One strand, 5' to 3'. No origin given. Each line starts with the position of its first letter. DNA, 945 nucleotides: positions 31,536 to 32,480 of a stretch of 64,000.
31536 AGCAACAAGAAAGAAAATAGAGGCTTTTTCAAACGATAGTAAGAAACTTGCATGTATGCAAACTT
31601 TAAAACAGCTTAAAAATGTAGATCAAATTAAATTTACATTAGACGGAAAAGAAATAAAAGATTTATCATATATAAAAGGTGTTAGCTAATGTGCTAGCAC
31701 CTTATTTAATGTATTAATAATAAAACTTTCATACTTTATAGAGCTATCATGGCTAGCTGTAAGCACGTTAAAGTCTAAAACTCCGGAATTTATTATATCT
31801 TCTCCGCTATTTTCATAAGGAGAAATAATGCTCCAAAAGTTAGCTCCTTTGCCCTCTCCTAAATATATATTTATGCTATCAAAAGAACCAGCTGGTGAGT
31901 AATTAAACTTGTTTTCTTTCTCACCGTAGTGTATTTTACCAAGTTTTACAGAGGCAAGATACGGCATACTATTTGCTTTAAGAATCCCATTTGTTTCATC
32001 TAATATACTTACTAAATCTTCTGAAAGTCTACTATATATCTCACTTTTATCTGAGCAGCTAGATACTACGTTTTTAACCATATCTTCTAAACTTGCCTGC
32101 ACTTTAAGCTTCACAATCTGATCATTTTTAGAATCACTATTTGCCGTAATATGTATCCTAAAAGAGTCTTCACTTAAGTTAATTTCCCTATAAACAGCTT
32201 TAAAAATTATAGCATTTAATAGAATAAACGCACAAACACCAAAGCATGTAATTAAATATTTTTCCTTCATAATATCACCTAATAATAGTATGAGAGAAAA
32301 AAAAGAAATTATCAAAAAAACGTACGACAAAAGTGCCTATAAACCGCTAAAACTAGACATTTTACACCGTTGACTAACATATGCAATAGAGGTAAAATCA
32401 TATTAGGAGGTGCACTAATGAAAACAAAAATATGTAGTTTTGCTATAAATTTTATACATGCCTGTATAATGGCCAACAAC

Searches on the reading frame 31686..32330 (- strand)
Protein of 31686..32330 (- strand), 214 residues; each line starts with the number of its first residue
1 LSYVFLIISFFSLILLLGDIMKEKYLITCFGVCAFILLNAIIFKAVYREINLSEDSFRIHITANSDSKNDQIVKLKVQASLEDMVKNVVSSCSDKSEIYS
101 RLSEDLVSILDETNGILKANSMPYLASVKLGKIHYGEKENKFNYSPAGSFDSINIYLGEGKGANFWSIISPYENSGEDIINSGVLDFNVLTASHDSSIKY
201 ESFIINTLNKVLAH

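Call 62: search_protein_families(library=pfam, proteins=[window:31686-32330:-], max_evalue=0.00001)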
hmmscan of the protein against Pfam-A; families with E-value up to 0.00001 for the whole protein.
window:31686-32330:- (214 aa): 1 family
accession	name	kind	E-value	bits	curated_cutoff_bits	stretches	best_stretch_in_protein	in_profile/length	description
PF09551.15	Spore_II_R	-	4.2e-22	79.4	25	1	54-171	2-119/128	Stage II sporulation protein R (spore_II_R)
